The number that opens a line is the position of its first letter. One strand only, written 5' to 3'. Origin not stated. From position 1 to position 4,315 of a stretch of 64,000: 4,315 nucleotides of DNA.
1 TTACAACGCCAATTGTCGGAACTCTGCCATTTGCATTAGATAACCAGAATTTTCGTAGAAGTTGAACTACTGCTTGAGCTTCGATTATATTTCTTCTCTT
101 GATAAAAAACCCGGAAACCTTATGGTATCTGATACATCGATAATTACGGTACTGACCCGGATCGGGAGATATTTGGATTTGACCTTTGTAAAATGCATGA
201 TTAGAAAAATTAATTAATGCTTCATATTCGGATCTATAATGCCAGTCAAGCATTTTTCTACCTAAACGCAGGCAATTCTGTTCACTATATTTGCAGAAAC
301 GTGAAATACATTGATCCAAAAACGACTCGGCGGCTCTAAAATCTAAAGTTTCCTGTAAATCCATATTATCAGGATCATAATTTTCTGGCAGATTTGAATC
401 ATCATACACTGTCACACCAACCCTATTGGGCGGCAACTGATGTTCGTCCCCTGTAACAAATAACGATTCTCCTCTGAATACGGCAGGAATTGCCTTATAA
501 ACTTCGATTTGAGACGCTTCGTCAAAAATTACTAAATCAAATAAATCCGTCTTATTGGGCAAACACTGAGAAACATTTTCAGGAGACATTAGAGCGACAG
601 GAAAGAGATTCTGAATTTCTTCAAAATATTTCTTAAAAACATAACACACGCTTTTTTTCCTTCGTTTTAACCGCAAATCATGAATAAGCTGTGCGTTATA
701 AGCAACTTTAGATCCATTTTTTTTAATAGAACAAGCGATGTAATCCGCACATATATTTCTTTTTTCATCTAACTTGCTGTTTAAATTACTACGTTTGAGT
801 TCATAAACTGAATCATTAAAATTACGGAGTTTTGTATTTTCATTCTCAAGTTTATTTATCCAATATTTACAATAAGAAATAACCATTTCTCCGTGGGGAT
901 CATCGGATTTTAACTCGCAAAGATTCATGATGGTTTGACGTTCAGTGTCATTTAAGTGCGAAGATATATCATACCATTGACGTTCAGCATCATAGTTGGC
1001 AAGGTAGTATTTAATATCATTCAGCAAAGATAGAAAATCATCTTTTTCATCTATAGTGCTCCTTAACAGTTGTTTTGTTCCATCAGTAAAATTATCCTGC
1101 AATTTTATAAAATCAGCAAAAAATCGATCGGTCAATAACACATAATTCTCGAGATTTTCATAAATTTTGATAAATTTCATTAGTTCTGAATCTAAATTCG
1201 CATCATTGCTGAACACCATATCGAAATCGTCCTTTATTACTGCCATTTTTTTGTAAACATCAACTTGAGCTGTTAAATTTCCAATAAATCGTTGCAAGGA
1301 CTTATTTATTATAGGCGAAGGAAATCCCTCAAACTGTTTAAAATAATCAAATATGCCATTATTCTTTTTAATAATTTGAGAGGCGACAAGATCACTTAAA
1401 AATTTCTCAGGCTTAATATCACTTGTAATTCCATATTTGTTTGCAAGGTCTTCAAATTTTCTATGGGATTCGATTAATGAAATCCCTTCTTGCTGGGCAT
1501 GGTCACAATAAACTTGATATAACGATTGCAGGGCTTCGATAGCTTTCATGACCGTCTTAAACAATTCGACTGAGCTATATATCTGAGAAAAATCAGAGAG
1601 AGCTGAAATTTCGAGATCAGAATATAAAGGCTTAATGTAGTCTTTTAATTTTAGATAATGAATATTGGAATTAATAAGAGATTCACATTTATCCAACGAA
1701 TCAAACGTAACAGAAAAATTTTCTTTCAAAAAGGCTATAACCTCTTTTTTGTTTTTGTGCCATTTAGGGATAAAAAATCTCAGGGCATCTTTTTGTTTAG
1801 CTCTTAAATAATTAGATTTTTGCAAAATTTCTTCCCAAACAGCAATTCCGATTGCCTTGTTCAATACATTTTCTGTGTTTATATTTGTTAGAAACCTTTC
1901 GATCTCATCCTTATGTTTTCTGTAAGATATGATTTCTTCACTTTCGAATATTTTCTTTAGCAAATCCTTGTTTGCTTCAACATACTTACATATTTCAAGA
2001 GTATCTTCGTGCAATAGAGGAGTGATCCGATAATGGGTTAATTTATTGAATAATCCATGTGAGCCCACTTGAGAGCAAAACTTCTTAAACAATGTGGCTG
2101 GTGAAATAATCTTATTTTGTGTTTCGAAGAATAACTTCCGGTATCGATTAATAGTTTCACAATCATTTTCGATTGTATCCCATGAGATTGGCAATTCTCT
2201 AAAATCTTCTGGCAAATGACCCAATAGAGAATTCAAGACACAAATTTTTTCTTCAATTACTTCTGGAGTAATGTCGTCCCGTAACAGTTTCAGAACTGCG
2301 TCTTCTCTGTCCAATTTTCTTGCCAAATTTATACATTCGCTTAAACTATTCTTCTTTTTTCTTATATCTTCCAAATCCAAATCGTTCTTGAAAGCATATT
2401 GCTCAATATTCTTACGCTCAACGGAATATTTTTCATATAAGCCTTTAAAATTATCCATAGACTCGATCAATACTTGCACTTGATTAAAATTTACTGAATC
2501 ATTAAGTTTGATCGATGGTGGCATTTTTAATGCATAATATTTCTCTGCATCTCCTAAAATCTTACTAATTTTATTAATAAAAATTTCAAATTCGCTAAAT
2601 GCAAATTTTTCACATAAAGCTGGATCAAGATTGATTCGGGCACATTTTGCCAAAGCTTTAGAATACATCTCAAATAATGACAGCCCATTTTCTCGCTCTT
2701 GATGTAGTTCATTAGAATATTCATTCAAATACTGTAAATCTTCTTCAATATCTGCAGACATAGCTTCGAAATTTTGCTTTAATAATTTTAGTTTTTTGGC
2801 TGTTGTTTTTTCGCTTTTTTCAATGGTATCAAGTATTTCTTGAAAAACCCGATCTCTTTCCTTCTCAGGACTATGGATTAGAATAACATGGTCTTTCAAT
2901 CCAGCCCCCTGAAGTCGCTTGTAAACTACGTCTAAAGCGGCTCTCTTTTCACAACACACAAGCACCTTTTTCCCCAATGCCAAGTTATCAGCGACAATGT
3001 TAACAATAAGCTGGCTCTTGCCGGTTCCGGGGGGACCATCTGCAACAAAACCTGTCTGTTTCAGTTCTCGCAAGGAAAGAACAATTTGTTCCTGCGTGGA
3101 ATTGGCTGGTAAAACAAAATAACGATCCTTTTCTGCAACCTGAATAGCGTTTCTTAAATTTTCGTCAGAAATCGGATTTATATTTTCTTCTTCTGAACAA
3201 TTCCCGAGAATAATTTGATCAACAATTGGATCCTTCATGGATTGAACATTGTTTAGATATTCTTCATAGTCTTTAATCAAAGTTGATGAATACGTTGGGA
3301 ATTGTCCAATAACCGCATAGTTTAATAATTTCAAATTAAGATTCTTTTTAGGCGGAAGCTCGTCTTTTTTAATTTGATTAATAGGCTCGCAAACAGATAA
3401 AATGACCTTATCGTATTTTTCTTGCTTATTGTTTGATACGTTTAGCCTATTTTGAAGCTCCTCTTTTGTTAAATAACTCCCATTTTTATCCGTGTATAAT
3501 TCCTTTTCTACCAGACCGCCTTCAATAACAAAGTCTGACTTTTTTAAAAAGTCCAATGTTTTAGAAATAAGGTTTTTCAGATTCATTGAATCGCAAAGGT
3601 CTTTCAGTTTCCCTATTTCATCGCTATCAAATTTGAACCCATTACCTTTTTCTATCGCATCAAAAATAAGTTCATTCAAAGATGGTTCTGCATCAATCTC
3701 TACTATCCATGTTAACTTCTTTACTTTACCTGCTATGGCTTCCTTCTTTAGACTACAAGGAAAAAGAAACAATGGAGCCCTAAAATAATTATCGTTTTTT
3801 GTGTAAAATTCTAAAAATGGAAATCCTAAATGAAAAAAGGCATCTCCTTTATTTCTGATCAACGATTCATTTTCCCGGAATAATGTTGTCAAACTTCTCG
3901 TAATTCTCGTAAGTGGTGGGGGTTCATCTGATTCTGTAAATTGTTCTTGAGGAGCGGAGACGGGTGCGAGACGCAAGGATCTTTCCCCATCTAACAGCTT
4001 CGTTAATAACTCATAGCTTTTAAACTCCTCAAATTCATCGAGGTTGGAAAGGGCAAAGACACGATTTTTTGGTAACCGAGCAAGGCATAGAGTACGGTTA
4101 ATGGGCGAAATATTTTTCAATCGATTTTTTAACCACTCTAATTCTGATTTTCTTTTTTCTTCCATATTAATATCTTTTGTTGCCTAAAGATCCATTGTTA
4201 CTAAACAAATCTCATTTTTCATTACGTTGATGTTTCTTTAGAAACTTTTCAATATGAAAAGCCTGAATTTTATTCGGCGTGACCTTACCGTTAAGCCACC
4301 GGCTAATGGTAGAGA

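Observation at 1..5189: Unlisted helicase ORF of more than 1388 codons forming a 3-TM protein / XRE HTH / giant SF1 helicase operon (candidate defence module)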

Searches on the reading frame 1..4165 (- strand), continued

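Call 44: search_protein_families(library=pfam, proteins=[L036:861-1259:+, L036:7249-7833:+, L036:7846-8967:+, L036:9004-9750:+, L036:9746-10402:+, L036:10409-10678:-, L036:451-762:+, L019:10241-12667:+, L023:10228-12153:+, L022:260-2356:+], max_evalue=0.001)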
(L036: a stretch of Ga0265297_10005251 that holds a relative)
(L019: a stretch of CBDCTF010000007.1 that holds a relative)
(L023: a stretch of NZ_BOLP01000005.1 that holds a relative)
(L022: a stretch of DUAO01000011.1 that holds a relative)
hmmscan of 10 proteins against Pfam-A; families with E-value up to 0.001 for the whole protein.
L036:861-1259:+ (133 aa): 0 families

L036:7249-7833:+ (195 aa): 1 family
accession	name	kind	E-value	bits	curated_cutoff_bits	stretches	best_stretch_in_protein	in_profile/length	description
PF14487.12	DarT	-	8.9e-29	101.1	22.5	1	12-195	3-201/201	ssDNA thymidine ADP-ribosyltransferase, DarT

L036:7846-8967:+ (374 aa): 1 family
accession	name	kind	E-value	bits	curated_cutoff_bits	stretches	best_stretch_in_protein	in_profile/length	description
PF01661.27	Macro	-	1.9e-17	63.7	22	1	17-128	1-114/118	Macro domain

L036:9004-9750:+ (249 aa): 1 family
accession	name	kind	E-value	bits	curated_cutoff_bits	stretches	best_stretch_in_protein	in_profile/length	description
PF00211.25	Guanylate_cyc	-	5.1e-14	52.7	21.9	1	46-211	5-157/183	Adenylate and Guanylate cyclase catalytic domain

L036:9746-10402:+ (219 aa): 1 family
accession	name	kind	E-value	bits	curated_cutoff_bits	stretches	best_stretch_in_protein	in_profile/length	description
PF18967.5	PycTM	-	5.8e-08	33.5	27.2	1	121-202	17-103/107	Pycsar effector protein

L036:10409-10678:- (89 aa): 1 family
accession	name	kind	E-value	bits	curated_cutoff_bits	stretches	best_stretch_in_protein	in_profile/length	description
PF17762.8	HTH_ParB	-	0.00029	21.4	22.6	1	2-81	9-82/102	ParB HTH domain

L036:451-762:+ (104 aa): 0 families

L019:10241-12667:+ (809 aa): 0 families

L023:10228-12153:+ (642 aa): 0 families

L022:260-2356:+ (699 aa): 2 families
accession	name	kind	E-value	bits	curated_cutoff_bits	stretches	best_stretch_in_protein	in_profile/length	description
PF10592.14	AIPR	-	7e-88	295.7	25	1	252-566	1-306/308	AIPR protein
PF22879.1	AIPR_N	-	2e-24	86.7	28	1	29-192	1-150/151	Abortive infection phage resistance protein N-terminal domain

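Call 49: list_cluster_members(proteins=[P0001, P0121, P0007, P0145])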
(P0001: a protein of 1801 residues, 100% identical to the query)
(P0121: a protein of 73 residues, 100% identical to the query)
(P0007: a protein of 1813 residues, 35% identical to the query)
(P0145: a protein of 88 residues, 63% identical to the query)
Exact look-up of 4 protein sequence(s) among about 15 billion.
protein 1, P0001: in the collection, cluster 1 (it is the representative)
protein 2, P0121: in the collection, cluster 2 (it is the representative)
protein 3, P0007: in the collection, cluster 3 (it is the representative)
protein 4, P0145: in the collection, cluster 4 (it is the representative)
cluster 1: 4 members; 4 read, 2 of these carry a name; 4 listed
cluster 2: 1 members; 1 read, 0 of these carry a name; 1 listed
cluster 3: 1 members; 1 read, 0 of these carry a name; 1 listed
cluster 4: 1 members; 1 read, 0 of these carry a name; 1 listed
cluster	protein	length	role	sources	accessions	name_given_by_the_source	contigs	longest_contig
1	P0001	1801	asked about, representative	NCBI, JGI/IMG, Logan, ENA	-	-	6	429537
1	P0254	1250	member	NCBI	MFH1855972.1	MAG: AAA domain-containing protein, partial [Candidatus Omnitrophota bacterium]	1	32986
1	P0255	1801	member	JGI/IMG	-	superfamily I DNA and/or RNA helicase/very-short-patch-repair endonuclease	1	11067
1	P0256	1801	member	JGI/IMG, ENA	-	-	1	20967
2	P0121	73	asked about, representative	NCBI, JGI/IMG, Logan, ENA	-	-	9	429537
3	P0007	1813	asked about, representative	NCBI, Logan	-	-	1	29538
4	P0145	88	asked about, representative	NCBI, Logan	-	-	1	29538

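Call 53: search_protein_families(library=pfam, proteins=[L002:9382-10947:+], max_evalue=0.001)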
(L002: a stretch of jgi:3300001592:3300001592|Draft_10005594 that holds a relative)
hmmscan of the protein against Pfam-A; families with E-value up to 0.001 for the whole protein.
L002:9382-10947:+ (521 aa): 2 families
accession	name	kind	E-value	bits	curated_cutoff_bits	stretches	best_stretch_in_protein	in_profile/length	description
PF04055.27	Radical_SAM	-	4.5e-13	50.1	29.5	1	205-354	2-152/166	Radical SAM superfamily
PF02310.24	B12-binding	-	2e-11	44.2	32.1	1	31-147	12-120/121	B12 binding domain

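Call 60: search_protein_families(library=padloc, proteins=[L019:10241-12667:+, L034:3207-5519:+, L022:2401-4278:+, L023:10228-12153:+, L025:347-2218:+, L032:10222-11787:+, L030:1274-3226:+, L022:260-2356:+, L020:12694-13896:-, L023:12131-13009:+], max_evalue=0.001)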
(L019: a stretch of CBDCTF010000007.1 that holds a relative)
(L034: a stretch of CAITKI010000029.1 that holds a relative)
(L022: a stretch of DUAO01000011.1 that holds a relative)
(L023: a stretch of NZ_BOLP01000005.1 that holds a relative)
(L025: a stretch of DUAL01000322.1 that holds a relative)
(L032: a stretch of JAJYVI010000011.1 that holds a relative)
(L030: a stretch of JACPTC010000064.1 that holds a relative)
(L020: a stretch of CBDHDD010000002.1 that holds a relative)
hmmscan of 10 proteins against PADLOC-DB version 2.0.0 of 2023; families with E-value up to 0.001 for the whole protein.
L019:10241-12667:+ (809 aa): 0 families

L034:3207-5519:+ (771 aa): 0 families

L022:2401-4278:+ (626 aa): 1 family
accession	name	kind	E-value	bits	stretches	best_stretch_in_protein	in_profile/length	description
PDLC04582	PDC-M33A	-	3.1e-102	341.3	2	1-504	1-459/627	-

L023:10228-12153:+ (642 aa): 1 family
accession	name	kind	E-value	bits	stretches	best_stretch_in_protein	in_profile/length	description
PDLC04582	PDC-M33A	-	4.7e-116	386.9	1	7-638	3-624/627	-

L025:347-2218:+ (624 aa): 1 family
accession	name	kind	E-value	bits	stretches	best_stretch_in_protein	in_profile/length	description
PDLC04582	PDC-M33A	-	2.1e-30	104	2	25-274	26-268/627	-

L032:10222-11787:+ (522 aa): 0 families

L030:1274-3226:+ (651 aa): 0 families

L022:260-2356:+ (699 aa): 2 families
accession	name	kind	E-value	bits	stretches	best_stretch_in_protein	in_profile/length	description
PDLC02207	MzaE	-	7.2e-62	207.8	1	66-594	66-585/598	-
PDLC02357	AbiU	-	1.1e-25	88.9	1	97-416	96-386/537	AbiU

L020:12694-13896:- (400 aa): 51 families (the best 25 are shown)
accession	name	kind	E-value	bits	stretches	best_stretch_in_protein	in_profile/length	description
PDLC03362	MTase_II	-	1.2e-18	65.2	1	35-122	41-129/438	Type II methyltransferase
PDLC03322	MTase_II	-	1.5e-18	64.9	1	32-114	31-116/446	Type II methyltransferase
PDLC03380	MTase_II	-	6.9e-17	59.7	1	32-111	26-105/393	Type II methyltransferase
PDLC03364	MTase_II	-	5.8e-16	56.5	1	21-117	17-112/380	Type II methyltransferase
PDLC03325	MTase_II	-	7.3e-16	55.9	1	41-114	70-143/426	Type II methyltransferase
PDLC03239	MTase_II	-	1.8e-14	51.3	1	29-110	57-140/442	Type II methyltransferase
PDLC03353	MTase_II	-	1.2e-13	49.2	1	14-94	159-240/260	Type II methyltransferase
PDLC03387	MTase_II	-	2.3e-13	47.9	1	43-94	214-265/289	Type II methyltransferase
PDLC03371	MTase_II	-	1.5e-12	45.6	1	21-94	169-242/260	Type II methyltransferase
PDLC03369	MTase_II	-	4.6e-12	43.5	1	35-105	112-183/532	Type II methyltransferase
PDLC03312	MTase_II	-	3.4e-11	39.6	1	41-120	195-274/1344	Type II methyltransferase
PDLC03249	MTase_II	-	2.7e-10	37.7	1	37-116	104-192/541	Type II methyltransferase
PDLC03299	MTase_II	-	5.4e-10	37.2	1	32-94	185-247/296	Type II methyltransferase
PDLC03376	MTase_II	-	1e-09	36.6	1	22-103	15-97/249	Type II methyltransferase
PDLC03224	MTase_II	-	1.3e-09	35.6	1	37-107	67-138/481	Type II methyltransferase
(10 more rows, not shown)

L023:12131-13009:+ (293 aa): 1 family
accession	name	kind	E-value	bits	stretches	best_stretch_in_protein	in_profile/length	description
PDLC04583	PDC-M33B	-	6.2e-63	210.9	1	4-285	1-283/289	-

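Call 61: search_protein_families(library=pfam, proteins=[L034:3207-5519:+, L022:2401-4278:+, L025:347-2218:+, L032:10222-11787:+, L030:1274-3226:+, L020:12694-13896:-, L025:2221-2988:+, L032:11799-12398:+, L029:982-1503:+, L031:9719-10210:+], max_evalue=0.001)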
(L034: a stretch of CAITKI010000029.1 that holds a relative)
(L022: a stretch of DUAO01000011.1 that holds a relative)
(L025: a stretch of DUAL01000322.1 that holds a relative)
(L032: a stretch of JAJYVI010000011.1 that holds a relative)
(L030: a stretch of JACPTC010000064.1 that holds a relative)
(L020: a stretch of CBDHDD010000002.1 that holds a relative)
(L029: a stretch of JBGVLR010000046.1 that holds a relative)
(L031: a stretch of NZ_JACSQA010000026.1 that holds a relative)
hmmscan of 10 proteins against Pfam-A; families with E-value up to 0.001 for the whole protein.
L034:3207-5519:+ (771 aa): 0 families

L022:2401-4278:+ (626 aa): 0 families

L025:347-2218:+ (624 aa): 0 families

L032:10222-11787:+ (522 aa): 2 families
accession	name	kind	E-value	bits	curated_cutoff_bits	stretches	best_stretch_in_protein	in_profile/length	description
PF13589.12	HATPase_c_3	-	2.8e-14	53.8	25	1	31-162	6-137/137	Histidine kinase-, DNA gyrase B-, and HSP90-like ATPase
PF02518.31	HATPase_c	-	5.7e-12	46.5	26.4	1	26-117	4-96/111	Histidine kinase-, DNA gyrase B-, and HSP90-like ATPase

L030:1274-3226:+ (651 aa): 1 family
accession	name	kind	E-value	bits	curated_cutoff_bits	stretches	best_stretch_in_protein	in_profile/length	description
PF02518.31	HATPase_c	-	0.00072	20.4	26.4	0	52-134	5-83/111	Histidine kinase-, DNA gyrase B-, and HSP90-like ATPase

L020:12694-13896:- (400 aa): 1 family
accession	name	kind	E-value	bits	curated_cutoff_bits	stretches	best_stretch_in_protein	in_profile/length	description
PF01555.25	N6_N4_Mtase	-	7.1e-17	62.5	26.7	1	37-94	159-213/221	DNA methylase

L025:2221-2988:+ (256 aa): 0 families

L032:11799-12398:+ (200 aa): 0 families

L029:982-1503:+ (174 aa): 0 families

L031:9719-10210:+ (164 aa): 0 families

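Call 65: predict_structure(alignment_id=A3)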
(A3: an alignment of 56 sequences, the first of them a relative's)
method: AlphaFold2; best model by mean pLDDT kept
length: 73 residues; sequences in the alignment: 56
mean_pLDDT: 82.0   pTM: 0.39
mean pLDDT of the five models: 82.0, 80.3, 79.5, 76.8, 75.3
residues with pLDDT >= 90: 24; 70-90: 35; 50-70: 13; < 50: 1
segments of 3 or more residues with pLDDT < 50: none
pLDDT, mean of each block of 10 residues (from residue 1): 85 93 82 77 91 87 67 54
secondary structure, 60 per line:
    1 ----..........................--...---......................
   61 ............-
elements in order: H5-30 H39-72

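Call 68: fold_search(model_id=the predicted structure, library=pdb)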
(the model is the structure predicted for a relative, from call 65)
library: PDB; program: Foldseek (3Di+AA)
matches with E <= 10: 0; with E <= 0.001: 0
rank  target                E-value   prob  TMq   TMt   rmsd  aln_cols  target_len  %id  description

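Call 70: search_solved_structures(query=P0001, max_evalue=0.001)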
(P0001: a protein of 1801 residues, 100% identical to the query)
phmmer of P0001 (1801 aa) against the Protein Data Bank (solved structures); distinct sequences matched with E-value up to 0.001: 2.
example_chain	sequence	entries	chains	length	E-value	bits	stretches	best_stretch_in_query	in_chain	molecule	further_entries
4b3g_A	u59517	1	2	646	8.2e-07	30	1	355-450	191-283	DNA-BINDING PROTEIN SMUBP-2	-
4b3f_X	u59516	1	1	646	8.2e-07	30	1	355-450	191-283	DNA-BINDING PROTEIN SMUBP-2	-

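Call 72: search_solved_structures(query=A2, max_evalue=0.001)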
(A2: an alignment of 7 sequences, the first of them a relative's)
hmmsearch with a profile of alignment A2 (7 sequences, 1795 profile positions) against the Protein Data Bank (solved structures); distinct sequences matched with E-value up to 0.001: 2.
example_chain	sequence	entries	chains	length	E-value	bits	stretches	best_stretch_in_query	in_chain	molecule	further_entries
4b3g_A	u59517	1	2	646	8.4e-06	26.6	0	357-446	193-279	DNA-BINDING PROTEIN SMUBP-2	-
4b3f_X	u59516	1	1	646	8.4e-06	26.6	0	357-446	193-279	DNA-BINDING PROTEIN SMUBP-2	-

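Call 73: search_solved_structures(query=A3, max_evalue=1)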
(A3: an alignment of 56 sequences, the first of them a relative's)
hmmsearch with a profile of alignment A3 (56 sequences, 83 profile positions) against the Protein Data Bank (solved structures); distinct sequences matched with E-value up to 1: 6.
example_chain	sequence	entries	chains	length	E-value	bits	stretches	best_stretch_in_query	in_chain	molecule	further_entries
9hvz_A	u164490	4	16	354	0.12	15.3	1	9-51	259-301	XcbB/CpsF family capsular polysaccharide biosynthesis protein | Bacterial protein | bacterial protein _ ACoA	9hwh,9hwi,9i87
4yxm_A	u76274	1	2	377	0.25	14.2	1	14-71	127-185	DNA integrity scanning protein DisA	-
3c1y_A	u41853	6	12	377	0.25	14.2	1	14-71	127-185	DNA integrity scanning protein disA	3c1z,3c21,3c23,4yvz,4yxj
2yny_A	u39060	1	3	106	0.61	13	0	50-76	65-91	GENERAL CONTROL PROTEIN GCN4, PUTATIVE INNER MEMBRANE PROTEIN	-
7bqi_A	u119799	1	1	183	0.77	12.7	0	47-73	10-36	FYVE and coiled-coil domain-containing protein 1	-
2cwa_A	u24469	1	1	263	0.91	12.4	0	25-50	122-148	Single-strand binding protein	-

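Call 74: find_related_loci(query=A3, collection=viral_contigs, flank=7000)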
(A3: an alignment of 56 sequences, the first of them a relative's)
Query A3 (73 aa) in viral_contigs; peptide patterns used: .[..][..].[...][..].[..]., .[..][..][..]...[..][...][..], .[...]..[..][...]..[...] (x = any residue, [..] = any of these).
511 stretches matched a pattern; 7 encode a relative of the query (tblastn E <= 1e-3); 7 distinct loci.
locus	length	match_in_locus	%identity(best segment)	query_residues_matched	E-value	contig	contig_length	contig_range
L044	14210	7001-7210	40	1-70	6e-14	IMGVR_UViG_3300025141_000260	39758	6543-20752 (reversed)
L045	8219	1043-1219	44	3-61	3e-12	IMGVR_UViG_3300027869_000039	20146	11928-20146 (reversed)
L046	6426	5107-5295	43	3-60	1e-9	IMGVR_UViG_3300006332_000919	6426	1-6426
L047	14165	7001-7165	45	3-56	1e-9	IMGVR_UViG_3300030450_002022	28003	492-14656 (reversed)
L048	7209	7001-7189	43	3-60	2e-9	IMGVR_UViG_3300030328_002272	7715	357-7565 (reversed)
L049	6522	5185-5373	43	3-60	3e-9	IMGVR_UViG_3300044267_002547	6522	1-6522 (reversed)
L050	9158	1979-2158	33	3-62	3e-8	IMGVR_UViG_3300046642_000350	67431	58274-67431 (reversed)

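Call 75: find_encoding_contigs(protein=P0103, flank=5000, max_places=2)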
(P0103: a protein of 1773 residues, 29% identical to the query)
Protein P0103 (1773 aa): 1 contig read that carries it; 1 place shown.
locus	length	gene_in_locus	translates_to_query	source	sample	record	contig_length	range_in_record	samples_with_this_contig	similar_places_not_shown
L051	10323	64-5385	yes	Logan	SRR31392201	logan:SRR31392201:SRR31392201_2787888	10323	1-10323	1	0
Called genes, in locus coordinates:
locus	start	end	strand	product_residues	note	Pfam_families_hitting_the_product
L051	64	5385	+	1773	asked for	PF13195:DUF4011, PF13086:AAA_11, PF13245:AAA_19 (weak), PF13086:AAA_11 (weak), PF13087:AAA_12, PF18741:MTES_1575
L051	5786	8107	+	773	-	PF13086:AAA_11, PF13245:AAA_19 (weak), PF13604:AAA_30, PF05127:NAT10_TcmA_helicase (weak), PF13087:AAA_12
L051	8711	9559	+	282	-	-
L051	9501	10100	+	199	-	-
